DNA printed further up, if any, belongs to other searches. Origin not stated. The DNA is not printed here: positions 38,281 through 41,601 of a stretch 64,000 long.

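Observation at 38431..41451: Covalently fused double PilB/GspE secretion ATPase (1006 aa)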

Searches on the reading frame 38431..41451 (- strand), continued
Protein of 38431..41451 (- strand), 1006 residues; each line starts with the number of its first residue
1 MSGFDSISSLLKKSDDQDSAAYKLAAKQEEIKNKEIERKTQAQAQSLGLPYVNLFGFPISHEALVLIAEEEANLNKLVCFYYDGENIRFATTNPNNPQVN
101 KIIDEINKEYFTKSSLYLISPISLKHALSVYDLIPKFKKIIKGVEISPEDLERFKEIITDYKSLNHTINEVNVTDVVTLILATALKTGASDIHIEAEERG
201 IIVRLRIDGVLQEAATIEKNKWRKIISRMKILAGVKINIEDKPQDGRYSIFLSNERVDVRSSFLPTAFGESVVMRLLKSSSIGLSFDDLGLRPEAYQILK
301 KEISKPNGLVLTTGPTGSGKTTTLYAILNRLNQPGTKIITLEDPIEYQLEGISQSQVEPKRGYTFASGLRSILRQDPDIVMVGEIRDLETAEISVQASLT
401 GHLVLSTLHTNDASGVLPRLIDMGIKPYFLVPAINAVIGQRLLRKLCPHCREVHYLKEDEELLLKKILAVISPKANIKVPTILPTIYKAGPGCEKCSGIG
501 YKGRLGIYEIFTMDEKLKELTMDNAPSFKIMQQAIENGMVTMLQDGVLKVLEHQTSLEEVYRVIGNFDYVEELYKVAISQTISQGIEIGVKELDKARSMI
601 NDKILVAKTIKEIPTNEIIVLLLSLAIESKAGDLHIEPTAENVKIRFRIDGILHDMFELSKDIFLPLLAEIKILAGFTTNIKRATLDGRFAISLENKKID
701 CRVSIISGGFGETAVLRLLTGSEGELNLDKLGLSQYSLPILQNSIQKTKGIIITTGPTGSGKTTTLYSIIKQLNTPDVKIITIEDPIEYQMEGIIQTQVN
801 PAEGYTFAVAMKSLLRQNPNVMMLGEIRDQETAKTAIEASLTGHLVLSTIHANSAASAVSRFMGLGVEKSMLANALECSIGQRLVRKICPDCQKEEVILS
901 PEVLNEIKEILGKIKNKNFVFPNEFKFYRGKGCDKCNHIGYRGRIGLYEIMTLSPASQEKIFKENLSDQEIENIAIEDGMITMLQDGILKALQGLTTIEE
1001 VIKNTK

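Call 41: find_related_loci(query=window:38434-41451:-, collection=genome_contigs, flank=10000)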
Query window:38434-41451:- (1006 aa) in genome_contigs; peptide patterns used: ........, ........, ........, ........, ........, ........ (x = any residue, [..] = any of these).
600 stretches matched a pattern (row limit reached: there are more); 565 encode a relative of the query (tblastn E <= 1e-3); the best 80 are kept; 80 distinct loci.
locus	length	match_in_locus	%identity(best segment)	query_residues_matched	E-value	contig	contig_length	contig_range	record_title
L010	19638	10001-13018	81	1-1006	0e+0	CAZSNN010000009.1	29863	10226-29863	MAG TPA_asm: uncultured Gammaproteobacteria bacterium isolate binchicken_co45_657 genome assembly, contig: NODE_2301_len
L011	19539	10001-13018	75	1-1006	0e+0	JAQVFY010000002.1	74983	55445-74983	MAG: Patescibacteria group bacterium isolate STE_17 NODE_532_length_74983_cov_4.624198_Sandtown_E, whole genome shotgun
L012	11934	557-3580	69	1-1006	0e+0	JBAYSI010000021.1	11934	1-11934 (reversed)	MAG: Patescibacteria group bacterium isolate SO_2016_LW2_67 scaffold11134_LW138R_2016, whole genome shotgun sequence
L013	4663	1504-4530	67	1-1006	0e+0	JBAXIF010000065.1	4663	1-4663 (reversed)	MAG: Candidatus Falkowbacteria bacterium isolate ELA342 MAG342_65, whole genome shotgun sequence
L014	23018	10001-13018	71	1-1003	0e+0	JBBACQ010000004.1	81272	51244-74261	MAG: Patescibacteria group bacterium isolate SO_2017_LW1_52 NODE_125_length_81272_cov_1.713390_LW64-88_2017, whole genom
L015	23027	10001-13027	64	1-1006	0e+0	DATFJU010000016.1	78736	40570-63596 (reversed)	MAG TPA_asm: Patescibacteria group bacterium isolate SMAG_U9152 k141_26699, whole genome shotgun sequence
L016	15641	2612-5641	61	1-1003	0e+0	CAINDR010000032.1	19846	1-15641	Candidatus Falkowbacteria bacterium isolate Loclat_bin-10343 genome assembly, contig: bin-10343:32/64, whole genome shot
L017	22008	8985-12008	69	1-1006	0e+0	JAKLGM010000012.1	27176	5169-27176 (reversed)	MAG: Patescibacteria group bacterium isolate RA.bin4 RA.bin4_12, whole genome shotgun sequence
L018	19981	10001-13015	74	1-1004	0e+0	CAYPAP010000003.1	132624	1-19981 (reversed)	MAG TPA_asm: uncultured Gammaproteobacteria bacterium isolate SRP241326_co2_355 genome assembly, contig: NODE_207_length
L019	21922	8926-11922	46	8-1001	0e+0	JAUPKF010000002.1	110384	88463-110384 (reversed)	MAG: Patescibacteria group bacterium isolate erpe_2018_pw_0hr_WHONDRS-PP48-000085_A_bin.1 scaffold_5, whole genome shotg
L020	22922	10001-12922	47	32-1001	0e+0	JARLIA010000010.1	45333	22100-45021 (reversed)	MAG: Candidatus Paceibacterota bacterium isolate MAG_BA90 MetaBAT2_Bin_90_Anoxic_k141_1887379, whole genome shotgun sequ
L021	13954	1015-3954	45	31-1006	0e+0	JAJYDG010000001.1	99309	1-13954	MAG: bacterium isolate BP9.bin89 NODE_282_length_99309_cov_1.926670, whole genome shotgun sequence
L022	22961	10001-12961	46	32-1005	0e+0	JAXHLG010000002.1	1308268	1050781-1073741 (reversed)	MAG: Candidatus Moraniibacteriota bacterium isolate Salar_de_Ascotan_soil_MAG_ASO1 contig_5779_polypolish, whole genome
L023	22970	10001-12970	44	18-1001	0e+0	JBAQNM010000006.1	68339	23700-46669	MAG: Candidatus Moraniibacteriota bacterium isolate MFD12002_ilm_asm_bin53 k127_97662, whole genome shotgun sequence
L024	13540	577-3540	45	30-1006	0e+0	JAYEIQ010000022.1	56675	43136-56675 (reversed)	MAG: Patescibacteria group bacterium isolate MAG187 MAG187_22, whole genome shotgun sequence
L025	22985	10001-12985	44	18-1006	0e+0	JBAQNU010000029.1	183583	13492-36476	MAG: Candidatus Moraniibacteriota bacterium isolate MFD12002_ilm_asm_bin39 k127_104291, whole genome shotgun sequence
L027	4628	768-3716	43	29-1006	0e+0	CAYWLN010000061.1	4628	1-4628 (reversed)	MAG TPA_asm: uncultured Bdellovibrionales bacterium isolate SRP219642_co7_73 genome assembly, contig: NODE_29485_length_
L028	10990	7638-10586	43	29-1006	0e+0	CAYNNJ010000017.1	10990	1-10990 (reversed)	MAG TPA_asm: uncultured Bdellovibrionales bacterium isolate SRP189682_co2_170 genome assembly, contig: NODE_10944_length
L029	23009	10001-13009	42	17-1006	0e+0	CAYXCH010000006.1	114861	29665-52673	MAG TPA_asm: uncultured Pseudobdellovibrionaceae bacterium isolate binchicken_co219_139 genome assembly, contig: k141_11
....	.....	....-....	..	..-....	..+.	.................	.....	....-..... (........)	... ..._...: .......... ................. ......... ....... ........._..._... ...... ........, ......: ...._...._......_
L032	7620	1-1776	63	130-1003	0e+0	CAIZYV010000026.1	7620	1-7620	Candidatus Falkowbacteria bacterium isolate Loc090907-5m_bin-395 genome assembly, contig: bin-395:026/114, whole genome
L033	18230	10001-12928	43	40-1006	0e+0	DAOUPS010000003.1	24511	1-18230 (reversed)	MAG TPA_asm: bacterium isolate CSMAG_106 CSMAG_106_k127_2845347_length_24511_cov_20.2603, whole genome shotgun sequence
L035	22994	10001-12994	45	11-1005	0e+0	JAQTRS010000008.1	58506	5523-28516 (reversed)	MAG: Candidatus Moraniibacteriota bacterium isolate STB_169 NODE_1079_length_58506_cov_5.502629_Sandtown_B, whole genome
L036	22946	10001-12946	42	37-1003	0e+0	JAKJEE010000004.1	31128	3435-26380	MAG: Patescibacteria group bacterium isolate UR.bin204 UR_contig_3227, whole genome shotgun sequence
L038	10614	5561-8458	42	37-1003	0e+0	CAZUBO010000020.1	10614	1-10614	MAG TPA_asm: uncultured Candidatus Saccharibacteria bacterium isolate binchicken_co115_42 genome assembly, contig: NODE_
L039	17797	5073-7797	40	23-1003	0e+0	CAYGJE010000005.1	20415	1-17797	MAG TPA_asm: uncultured Candidatus Saccharibacteria bacterium isolate ERP113451_co4_189 genome assembly, contig: NODE_13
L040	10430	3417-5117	50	1-1006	0e+0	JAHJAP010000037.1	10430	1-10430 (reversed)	MAG: Patescibacteria group bacterium isolate Modern_marine.mb.217 Modern_marine.mb.217_k141_639074, whole genome shotgun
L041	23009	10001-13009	70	1-1003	0e+0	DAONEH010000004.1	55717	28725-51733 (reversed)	MAG TPA_asm: bacterium isolate AMR_MDS_3874 NODE_482_length_55717_cov_7.717581, whole genome shotgun sequence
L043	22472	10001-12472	35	37-1003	6e-142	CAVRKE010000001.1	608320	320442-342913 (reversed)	MAG: Candidatus Levybacteria bacterium isolate MFD01476.bin.1.95 genome assembly, contig: contig_20563, whole genome sho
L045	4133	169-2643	43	37-1003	9e-125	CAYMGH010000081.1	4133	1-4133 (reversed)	MAG TPA_asm: uncultured Gammaproteobacteria bacterium isolate SRP269290_co1_900 genome assembly, contig: NODE_40976_leng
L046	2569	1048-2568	43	51-1003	3e-129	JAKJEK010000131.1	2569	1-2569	MAG: Patescibacteria group bacterium isolate UR.bin185 UR_contig_151426, whole genome shotgun sequence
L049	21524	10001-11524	41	51-1006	3e-116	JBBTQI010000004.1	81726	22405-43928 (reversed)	MAG: Patescibacteria group bacterium isolate H43-bin163_1 H43_bin163_1_000000000004, whole genome shotgun sequence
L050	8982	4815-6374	41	47-1003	7e-115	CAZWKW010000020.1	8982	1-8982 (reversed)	MAG TPA_asm: uncultured Candidatus Saccharibacteria bacterium isolate SRP128015_co3_101 genome assembly, contig: NODE_95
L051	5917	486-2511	47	160-1003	5e-115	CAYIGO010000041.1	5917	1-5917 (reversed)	MAG TPA_asm: uncultured Gammaproteobacteria bacterium isolate ERP119705_co22_108 genome assembly, contig: NODE_10178_len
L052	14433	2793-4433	41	28-1006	1e-114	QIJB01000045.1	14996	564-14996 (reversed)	MAG: Candidatus Campbellbacteria bacterium isolate SZUA-82 Ga0063293_10005077, whole genome shotgun sequence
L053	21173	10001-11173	48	169-1006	3e-114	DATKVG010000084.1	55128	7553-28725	MAG TPA_asm: Candidatus Bathyarchaeia archaeon isolate SMAG_U14127 k141_2937761, whole genome shotgun sequence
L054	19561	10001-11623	41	37-1006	3e-114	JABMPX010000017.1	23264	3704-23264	MAG: Parcubacteria group bacterium isolate bin.79 k141_4267910, whole genome shotgun sequence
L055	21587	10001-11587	42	41-1003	7e-114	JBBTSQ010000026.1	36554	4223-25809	MAG: Patescibacteria group bacterium isolate H41-bin135_1 H41_bin135_1_000000000026, whole genome shotgun sequence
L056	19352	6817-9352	40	37-1003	2e-113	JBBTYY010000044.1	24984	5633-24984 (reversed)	MAG: Patescibacteria group bacterium isolate H52-bin050_1 H52_bin050_1_000000000044, whole genome shotgun sequence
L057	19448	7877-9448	40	47-1006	2e-113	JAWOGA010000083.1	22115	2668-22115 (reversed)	MAG: Candidatus Moraniibacteriota bacterium isolate BLK6-3.bin.191 k191_629787, whole genome shotgun sequence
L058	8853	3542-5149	39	23-1003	7e-113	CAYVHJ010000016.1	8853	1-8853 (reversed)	MAG TPA_asm: uncultured Candidatus Saccharibacteria bacterium isolate SRP269290_co2_340 genome assembly, contig: NODE_10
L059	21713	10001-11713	40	17-1003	1e-112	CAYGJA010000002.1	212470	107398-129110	MAG TPA_asm: uncultured Candidatus Saccharibacteria bacterium isolate ERP117304_co1_114 genome assembly, contig: NODE_66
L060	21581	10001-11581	42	41-1003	6e-112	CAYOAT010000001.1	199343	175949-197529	MAG TPA_asm: uncultured Candidatus Saccharibacteria bacterium isolate binchicken_co113_255 genome assembly, contig: NODE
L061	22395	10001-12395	39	37-1003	6e-112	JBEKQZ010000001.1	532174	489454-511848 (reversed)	MAG: Candidatus Levyibacteriota bacterium isolate SPRUCE 49 SPRUCE_49_1, whole genome shotgun sequence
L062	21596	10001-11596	41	43-1003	1e-111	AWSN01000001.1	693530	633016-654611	MAG: Parcubacteria bacterium RAAC4_OD1_1 O210_OD1C00001, whole genome shotgun sequence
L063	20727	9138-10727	42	43-1003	2e-111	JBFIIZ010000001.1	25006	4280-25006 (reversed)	MAG: Candidatus Paceibacteria bacterium isolate Mix_sand11.2021.09.Z.68 k141_2640521_length_25006_cov_7.0000, whole geno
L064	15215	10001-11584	40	41-1003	1e-111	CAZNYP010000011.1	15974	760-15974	MAG TPA_asm: uncultured Candidatus Saccharibacteria bacterium isolate SRP219642_co7_62 genome assembly, contig: NODE_528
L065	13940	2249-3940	39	41-1003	2e-111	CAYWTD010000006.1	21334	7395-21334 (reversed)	MAG TPA_asm: uncultured Candidatus Saccharibacteria bacterium isolate binchicken_co59_4 genome assembly, contig: NODE_51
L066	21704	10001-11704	40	2-1003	3e-111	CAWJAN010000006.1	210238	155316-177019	MAG: uncultured bacterium isolate MFD06435.bin.1.80 genome assembly, contig: contig_87537, whole genome shotgun sequence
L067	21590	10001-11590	41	43-1003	4e-111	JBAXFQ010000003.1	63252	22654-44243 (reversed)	MAG: Candidatus Nomurabacteria bacterium isolate ELA275 MAG275_3, whole genome shotgun sequence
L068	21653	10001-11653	41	43-1003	3e-111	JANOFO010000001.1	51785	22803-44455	MAG: Candidatus Paceibacterota bacterium isolate SOY_64_metabat_47 SOY_64_k141_3135923, whole genome shotgun sequence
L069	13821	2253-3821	42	41-1003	5e-111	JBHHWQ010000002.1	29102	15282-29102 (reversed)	MAG: Candidatus Paceibacteria bacterium isolate S.2.sp1_bin.25 NODE_171_length_29102_cov_8.396323, whole genome shotgun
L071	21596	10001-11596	41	37-1006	9e-111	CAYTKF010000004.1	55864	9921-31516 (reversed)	MAG TPA_asm: uncultured Candidatus Saccharibacteria bacterium isolate binchicken_co191_187 genome assembly, contig: NODE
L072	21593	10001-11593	40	41-1003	7e-111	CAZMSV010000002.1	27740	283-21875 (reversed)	MAG TPA_asm: uncultured Candidatus Saccharibacteria bacterium isolate SRP128246_co1_548 genome assembly, contig: NODE_30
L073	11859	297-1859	40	41-1003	5e-111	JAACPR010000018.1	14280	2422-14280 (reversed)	MAG: Candidatus Parcubacteria bacterium isolate CG_2015-02_34_13 CG_2015-02_curated_scaffold_3721, whole genome shotgun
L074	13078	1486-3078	41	41-1003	5e-111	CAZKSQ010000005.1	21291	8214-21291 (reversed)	MAG TPA_asm: uncultured Candidatus Saccharibacteria bacterium isolate binchicken_co54_96 genome assembly, contig: NODE_4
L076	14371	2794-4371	41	43-1003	1e-110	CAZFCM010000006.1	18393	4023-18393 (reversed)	MAG TPA_asm: uncultured Candidatus Saccharibacteria bacterium isolate binchicken_co16_195 genome assembly, contig: NODE_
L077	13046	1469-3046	40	43-1003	2e-110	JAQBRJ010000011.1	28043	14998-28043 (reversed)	MAG: Parcubacteria group bacterium isolate RYN_396 scaffold_4532539, whole genome shotgun sequence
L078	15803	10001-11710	39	7-1003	1e-110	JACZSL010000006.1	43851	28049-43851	MAG: Patescibacteria group bacterium isolate B111T1L10 B111T1L10_NODE809, whole genome shotgun sequence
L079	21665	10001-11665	39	12-1003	2e-110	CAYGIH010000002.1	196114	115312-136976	MAG TPA_asm: uncultured Candidatus Saccharibacteria bacterium isolate ERP113451_co1_359 genome assembly, contig: NODE_17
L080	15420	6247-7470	49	176-1006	1e-110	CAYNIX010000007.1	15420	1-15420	MAG TPA_asm: uncultured Candidatus Saccharibacteria bacterium isolate binchicken_co22_215 genome assembly, contig: NODE_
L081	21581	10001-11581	41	41-1003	1e-110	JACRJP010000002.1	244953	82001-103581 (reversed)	MAG: Candidatus Taylorbacteria bacterium isolate NC_groundwater_1832_Pr3_B-0.1um_40_24 SR-2_scaffold_141_1491172, whole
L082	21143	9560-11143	40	41-1003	2e-110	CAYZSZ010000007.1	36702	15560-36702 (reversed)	MAG TPA_asm: uncultured Candidatus Saccharibacteria bacterium isolate SRP133034_co1_256 genome assembly, contig: NODE_10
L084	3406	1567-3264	39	9-1003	6e-113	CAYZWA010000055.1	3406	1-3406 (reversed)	MAG TPA_asm: uncultured Candidatus Saccharibacteria bacterium isolate binchicken_co224_95 genome assembly, contig: NODE_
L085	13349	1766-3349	40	43-1003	1e-109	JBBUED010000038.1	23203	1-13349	MAG: Patescibacteria group bacterium isolate H52-bin132_1 H52_bin132_1_000000000038, whole genome shotgun sequence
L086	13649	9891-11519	39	47-1003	9e-110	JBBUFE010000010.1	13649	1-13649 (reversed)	MAG: Patescibacteria group bacterium isolate H52-bin063_1 H52_bin063_1_000000000010, whole genome shotgun sequence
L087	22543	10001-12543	40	37-1003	9e-110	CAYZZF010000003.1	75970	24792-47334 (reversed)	MAG TPA_asm: uncultured Gammaproteobacteria bacterium isolate SRP093762_co1_95 genome assembly, contig: NODE_204_length_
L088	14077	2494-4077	40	41-1003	8e-110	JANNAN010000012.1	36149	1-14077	MAG: Candidatus Taylorbacteria bacterium isolate OTE_78_metabat_459 OTE_78_k141_1529575, whole genome shotgun sequence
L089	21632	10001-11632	40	23-1003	9e-110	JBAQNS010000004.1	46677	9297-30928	MAG: Minisyncoccia bacterium isolate MFD12002_ilm_asm_bin40 k127_58670, whole genome shotgun sequence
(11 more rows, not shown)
